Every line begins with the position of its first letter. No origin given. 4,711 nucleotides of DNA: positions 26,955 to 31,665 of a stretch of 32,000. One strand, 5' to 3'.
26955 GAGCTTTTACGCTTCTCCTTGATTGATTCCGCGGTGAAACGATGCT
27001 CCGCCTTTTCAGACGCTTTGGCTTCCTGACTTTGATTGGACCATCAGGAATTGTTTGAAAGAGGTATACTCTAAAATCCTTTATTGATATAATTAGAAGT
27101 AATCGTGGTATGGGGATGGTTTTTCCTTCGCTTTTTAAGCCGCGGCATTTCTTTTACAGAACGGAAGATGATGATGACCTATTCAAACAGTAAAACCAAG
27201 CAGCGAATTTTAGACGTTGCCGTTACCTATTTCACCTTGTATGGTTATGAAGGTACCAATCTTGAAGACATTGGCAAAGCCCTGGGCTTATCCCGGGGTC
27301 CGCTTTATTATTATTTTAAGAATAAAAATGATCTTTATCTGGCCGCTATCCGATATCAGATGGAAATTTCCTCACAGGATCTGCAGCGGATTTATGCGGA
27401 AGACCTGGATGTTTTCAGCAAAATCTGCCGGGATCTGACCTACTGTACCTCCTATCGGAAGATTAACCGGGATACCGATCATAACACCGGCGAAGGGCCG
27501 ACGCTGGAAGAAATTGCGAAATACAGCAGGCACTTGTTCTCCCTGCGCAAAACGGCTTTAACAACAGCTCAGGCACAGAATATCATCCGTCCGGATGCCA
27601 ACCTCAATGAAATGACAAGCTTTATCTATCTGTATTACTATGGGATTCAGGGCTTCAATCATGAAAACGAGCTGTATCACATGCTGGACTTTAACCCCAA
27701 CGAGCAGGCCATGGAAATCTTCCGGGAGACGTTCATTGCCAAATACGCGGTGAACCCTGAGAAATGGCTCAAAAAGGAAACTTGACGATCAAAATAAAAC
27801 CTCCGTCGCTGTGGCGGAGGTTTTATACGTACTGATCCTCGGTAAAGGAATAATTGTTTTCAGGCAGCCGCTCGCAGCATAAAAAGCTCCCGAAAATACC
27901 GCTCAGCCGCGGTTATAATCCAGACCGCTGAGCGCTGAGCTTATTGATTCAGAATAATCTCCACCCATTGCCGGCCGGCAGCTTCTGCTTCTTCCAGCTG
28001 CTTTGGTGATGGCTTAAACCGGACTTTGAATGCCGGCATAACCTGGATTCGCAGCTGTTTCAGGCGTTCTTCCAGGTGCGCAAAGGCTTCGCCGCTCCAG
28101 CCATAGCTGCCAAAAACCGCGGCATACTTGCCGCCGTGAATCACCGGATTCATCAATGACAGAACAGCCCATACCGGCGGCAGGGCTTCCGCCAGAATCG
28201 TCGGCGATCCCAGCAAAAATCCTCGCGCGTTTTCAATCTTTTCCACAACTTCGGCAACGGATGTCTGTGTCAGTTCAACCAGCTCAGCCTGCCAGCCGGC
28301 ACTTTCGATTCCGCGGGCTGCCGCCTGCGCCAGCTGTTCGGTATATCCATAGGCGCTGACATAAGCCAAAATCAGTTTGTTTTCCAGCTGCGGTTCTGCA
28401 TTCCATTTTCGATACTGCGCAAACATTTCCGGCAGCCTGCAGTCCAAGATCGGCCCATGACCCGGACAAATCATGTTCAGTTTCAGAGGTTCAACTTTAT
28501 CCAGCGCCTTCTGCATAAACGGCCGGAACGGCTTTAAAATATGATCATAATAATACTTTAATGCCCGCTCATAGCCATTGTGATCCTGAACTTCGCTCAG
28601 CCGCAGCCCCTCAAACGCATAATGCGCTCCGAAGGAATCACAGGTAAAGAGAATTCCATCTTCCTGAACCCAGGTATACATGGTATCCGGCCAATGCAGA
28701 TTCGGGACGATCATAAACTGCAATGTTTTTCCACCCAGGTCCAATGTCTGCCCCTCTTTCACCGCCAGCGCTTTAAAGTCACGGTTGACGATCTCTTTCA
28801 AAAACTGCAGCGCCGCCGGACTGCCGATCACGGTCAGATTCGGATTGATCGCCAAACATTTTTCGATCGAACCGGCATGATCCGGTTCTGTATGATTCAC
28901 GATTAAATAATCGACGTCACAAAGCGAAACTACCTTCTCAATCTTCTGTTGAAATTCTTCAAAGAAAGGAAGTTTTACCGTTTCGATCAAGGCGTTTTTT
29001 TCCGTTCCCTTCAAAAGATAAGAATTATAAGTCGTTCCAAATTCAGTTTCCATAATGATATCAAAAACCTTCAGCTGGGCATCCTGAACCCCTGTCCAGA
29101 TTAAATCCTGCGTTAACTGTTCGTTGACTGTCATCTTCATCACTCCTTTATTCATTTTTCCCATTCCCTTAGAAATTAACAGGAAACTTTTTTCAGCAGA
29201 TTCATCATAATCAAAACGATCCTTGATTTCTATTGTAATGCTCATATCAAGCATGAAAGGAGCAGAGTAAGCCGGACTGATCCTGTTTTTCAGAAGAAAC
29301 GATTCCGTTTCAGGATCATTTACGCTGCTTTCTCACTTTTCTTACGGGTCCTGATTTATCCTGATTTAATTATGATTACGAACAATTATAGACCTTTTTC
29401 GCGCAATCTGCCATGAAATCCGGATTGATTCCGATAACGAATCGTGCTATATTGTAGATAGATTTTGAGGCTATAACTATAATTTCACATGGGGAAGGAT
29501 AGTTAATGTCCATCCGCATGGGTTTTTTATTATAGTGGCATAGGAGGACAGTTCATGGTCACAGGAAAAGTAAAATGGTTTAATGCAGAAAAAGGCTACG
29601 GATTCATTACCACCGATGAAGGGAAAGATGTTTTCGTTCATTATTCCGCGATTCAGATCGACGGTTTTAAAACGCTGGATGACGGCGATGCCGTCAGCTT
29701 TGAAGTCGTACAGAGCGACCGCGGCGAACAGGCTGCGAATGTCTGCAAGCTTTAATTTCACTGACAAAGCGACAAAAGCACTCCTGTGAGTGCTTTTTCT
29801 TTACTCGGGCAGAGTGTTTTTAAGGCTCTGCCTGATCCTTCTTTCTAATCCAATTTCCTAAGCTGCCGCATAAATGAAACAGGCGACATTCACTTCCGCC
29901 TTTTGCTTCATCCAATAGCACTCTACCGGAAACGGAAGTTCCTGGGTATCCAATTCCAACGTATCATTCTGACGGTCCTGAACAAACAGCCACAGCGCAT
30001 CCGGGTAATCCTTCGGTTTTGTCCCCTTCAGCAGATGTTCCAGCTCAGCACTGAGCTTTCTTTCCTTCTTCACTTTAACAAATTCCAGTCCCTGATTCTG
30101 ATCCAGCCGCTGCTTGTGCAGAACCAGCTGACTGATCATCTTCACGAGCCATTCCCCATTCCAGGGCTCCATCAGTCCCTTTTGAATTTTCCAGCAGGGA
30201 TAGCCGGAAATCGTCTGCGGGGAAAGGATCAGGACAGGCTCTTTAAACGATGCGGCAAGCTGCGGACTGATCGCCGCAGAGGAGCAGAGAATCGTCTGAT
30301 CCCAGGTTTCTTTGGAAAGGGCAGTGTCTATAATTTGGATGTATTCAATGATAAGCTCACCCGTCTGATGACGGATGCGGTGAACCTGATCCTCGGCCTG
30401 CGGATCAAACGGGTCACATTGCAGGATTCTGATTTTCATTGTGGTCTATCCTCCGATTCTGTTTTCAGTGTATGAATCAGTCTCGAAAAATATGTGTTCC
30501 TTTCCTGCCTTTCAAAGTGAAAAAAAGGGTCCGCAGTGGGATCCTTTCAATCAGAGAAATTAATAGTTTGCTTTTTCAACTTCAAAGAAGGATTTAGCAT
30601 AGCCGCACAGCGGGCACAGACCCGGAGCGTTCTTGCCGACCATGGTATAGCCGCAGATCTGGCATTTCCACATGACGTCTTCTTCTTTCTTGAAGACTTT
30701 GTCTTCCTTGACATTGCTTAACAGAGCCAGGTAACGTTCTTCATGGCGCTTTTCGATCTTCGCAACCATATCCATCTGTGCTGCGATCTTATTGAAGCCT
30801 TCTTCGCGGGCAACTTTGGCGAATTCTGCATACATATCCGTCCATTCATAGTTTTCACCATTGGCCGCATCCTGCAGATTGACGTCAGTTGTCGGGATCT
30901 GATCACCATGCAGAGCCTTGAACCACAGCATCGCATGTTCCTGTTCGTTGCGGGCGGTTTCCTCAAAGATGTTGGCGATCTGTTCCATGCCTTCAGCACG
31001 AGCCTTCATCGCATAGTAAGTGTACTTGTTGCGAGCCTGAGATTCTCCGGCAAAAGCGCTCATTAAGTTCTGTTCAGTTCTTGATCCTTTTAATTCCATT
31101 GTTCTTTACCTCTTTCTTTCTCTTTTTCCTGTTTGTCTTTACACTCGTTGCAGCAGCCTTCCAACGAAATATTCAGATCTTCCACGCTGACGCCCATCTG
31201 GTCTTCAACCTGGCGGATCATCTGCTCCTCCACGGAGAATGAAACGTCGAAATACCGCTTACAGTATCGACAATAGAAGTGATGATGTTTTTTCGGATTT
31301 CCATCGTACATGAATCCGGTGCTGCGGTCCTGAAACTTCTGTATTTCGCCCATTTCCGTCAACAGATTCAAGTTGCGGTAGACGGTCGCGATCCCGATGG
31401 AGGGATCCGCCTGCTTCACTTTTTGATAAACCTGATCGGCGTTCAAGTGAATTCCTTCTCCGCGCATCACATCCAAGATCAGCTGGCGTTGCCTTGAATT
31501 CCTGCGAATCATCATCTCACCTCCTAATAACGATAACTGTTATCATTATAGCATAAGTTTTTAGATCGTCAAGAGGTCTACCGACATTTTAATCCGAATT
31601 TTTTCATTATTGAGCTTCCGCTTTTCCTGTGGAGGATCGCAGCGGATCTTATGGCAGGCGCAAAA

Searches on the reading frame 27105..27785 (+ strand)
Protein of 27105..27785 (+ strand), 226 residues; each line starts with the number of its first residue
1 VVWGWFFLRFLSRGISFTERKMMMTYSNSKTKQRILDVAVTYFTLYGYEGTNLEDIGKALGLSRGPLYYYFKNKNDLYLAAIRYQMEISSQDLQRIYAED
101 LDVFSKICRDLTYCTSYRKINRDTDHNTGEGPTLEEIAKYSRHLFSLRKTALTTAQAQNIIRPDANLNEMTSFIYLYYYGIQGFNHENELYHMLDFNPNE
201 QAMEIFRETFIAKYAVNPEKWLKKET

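Call 4: search_protein_families(library=pfam, proteins=[window:27105-27785:+], max_evalue=0.01)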
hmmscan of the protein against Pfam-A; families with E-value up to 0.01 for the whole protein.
window:27105-27785:+ (226 aa): 2 families
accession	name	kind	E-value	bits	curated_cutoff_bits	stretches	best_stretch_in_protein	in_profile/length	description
PF00440.29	TetR_N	-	1.3e-13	50.9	24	1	35-81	1-47/47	Bacterial regulatory proteins, tetR family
PF04545.22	Sigma70_r4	-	0.0021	18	24.1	0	43-65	17-35/50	Sigma-70, region 4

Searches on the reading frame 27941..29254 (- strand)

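Call 4: search_protein_families(library=pfam, proteins=[window:27941-29254:-], max_evalue=0.01)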
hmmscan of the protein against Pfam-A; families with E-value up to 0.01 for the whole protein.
window:27941-29254:- (437 aa): 4 families
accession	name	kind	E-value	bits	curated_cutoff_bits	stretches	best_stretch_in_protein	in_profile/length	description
PF19583.5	ODP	-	4.1e-24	86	27.2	1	76-267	3-194/194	ODP family beta lactamase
PF00258.30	Flavodoxin_1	-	4.9e-12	46.7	25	1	297-426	2-142/143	Flavodoxin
PF00753.33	Lactamase_B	-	6.5e-09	36.5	22.7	1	77-235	7-162/196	Metallo-beta-lactamase superfamily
PF03358.20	FMN_red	-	0.00053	20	24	0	297-404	8-138/152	NADPH-dependent FMN reductase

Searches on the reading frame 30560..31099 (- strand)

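Call 4: search_protein_families(library=pfam, proteins=[window:30560-31099:-], max_evalue=0.01)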
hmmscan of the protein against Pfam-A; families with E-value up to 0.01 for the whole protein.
window:30560-31099:- (179 aa): 4 families
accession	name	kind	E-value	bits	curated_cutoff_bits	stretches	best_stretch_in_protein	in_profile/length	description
PF02915.23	Rubrerythrin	-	3.3e-26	92.7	22.8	1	11-127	2-137/137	Rubrerythrin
PF21349.2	RUBY_RBDX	-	3.5e-12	46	26.5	1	144-173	1-30/30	Rubrerythrin, rubredoxin-like domain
PF23458.2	DUF7130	-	0.00013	22.2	35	1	128-170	39-81/89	Domain of unknown function (DUF7130)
PF00210.30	Ferritin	-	0.0002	21.7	24.5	1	11-83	3-77/142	Ferritin-like domain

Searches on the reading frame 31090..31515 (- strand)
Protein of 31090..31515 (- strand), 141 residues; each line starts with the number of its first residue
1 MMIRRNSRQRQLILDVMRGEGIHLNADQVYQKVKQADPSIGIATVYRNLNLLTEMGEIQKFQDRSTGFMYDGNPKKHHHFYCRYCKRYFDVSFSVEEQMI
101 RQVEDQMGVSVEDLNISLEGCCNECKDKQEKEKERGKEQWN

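Call 4: search_protein_families(library=pfam, proteins=[window:31090-31515:-], max_evalue=0.01)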
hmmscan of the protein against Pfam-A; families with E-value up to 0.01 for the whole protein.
window:31090-31515:- (141 aa): 2 families
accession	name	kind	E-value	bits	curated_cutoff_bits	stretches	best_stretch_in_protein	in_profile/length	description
PF01475.25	FUR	-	5e-24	85.2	23.1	1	5-117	5-119/121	Ferric uptake regulator family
PF17026.10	zf-RRPl_C4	-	0.0071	16.9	28.9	1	77-134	16-67/108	Putative ribonucleoprotein zinc-finger pf C4 type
